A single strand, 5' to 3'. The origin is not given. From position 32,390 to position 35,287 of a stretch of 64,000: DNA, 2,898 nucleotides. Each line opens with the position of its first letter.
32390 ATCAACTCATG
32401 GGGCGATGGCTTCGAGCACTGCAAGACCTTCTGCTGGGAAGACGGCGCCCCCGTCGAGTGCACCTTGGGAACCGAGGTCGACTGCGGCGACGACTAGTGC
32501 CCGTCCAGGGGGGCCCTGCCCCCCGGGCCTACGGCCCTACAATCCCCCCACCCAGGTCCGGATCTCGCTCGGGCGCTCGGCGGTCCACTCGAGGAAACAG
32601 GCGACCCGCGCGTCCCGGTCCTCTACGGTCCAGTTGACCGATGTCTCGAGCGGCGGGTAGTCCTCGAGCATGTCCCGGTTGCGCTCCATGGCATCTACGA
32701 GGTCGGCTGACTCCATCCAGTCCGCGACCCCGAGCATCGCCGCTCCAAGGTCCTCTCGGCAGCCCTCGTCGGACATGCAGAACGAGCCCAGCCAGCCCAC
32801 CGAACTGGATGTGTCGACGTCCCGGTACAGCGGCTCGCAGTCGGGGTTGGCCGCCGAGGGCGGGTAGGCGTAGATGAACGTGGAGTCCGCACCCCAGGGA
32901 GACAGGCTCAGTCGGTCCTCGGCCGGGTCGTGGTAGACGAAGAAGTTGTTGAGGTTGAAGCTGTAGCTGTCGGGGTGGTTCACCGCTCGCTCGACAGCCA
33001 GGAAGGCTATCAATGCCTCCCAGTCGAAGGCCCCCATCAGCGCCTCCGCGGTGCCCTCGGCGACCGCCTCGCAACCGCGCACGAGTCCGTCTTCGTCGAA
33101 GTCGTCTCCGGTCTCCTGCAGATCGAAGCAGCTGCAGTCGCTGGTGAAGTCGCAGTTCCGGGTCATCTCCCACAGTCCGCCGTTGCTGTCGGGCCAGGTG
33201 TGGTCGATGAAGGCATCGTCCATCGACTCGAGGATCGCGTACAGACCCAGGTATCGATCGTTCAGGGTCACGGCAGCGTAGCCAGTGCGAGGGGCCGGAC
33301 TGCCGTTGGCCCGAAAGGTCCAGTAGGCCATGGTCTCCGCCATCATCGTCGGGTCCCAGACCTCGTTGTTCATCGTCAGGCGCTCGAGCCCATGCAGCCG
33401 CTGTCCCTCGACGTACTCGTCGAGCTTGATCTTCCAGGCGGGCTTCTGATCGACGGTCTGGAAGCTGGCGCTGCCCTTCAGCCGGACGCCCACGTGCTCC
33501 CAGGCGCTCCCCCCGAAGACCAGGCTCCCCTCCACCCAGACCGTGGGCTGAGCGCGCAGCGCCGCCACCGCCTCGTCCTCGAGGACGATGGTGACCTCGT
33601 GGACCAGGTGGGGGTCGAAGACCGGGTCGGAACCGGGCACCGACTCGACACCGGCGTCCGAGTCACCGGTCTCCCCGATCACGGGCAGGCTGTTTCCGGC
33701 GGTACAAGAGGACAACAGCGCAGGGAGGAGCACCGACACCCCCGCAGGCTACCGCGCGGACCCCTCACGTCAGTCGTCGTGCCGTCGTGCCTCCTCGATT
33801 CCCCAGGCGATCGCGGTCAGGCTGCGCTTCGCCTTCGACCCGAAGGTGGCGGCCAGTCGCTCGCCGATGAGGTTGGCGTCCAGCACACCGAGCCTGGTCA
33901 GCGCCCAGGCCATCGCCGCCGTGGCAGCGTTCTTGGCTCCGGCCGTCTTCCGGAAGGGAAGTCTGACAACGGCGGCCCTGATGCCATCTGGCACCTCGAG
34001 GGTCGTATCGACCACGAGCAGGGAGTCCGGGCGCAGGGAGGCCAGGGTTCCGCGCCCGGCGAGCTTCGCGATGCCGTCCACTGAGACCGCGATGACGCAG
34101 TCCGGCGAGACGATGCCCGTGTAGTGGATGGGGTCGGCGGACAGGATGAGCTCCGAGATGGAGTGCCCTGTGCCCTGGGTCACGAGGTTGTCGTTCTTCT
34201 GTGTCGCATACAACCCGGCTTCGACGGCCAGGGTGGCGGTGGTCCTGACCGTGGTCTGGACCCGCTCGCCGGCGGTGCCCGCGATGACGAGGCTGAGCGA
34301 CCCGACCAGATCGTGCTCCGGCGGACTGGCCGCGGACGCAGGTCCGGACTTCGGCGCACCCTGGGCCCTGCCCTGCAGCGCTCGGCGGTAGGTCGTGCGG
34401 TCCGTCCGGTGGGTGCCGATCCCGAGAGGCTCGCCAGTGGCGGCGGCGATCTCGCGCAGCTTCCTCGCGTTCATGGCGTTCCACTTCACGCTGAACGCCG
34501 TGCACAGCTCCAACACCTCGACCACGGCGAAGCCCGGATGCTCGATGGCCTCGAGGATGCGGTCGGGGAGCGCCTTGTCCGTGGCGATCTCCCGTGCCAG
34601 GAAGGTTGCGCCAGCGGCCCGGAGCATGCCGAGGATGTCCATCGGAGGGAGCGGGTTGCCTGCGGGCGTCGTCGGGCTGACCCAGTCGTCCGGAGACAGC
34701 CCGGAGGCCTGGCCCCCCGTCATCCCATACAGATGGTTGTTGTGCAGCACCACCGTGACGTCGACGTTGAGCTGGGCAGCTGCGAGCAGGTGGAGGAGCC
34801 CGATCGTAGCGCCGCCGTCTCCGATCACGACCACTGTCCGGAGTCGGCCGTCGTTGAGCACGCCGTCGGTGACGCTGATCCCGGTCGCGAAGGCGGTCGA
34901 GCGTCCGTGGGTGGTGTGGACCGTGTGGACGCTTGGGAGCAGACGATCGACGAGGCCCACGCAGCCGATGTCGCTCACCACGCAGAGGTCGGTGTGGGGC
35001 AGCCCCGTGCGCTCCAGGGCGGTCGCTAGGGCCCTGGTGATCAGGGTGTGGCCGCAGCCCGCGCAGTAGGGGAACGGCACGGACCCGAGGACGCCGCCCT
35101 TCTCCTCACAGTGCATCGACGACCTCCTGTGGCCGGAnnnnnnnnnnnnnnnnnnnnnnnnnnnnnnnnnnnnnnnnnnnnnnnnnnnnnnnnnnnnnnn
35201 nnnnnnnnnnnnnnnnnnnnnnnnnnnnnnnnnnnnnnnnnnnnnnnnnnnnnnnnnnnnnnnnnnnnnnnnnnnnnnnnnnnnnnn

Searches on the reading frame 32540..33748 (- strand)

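Call 49: search_protein_families(library=pfam, proteins=[window:32540-33748:-], max_evalue=0.001)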
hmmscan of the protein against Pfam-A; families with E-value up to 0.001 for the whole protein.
window:32540-33748:- (403 aa): 1 family
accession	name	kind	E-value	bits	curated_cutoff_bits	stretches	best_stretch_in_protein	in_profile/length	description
PF08757.17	CotH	-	5.5e-25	89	23.8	1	88-294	1-218/322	CotH kinase protein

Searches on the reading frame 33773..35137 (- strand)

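Call 49: search_protein_families(library=pfam, proteins=[window:33773-35137:-], max_evalue=0.001)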
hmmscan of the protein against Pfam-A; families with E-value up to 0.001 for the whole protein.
window:33773-35137:- (455 aa): 2 families
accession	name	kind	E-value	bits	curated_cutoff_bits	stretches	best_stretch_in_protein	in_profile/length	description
PF02775.26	TPP_enzyme_C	-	9.9e-24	84.3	21.9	1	56-208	1-151/151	Thiamine pyrophosphate enzyme, C-terminal TPP binding domain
PF01558.24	POR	-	6.1e-07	30.2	27.4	1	293-443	5-168/173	Pyruvate ferredoxin/flavodoxin oxidoreductase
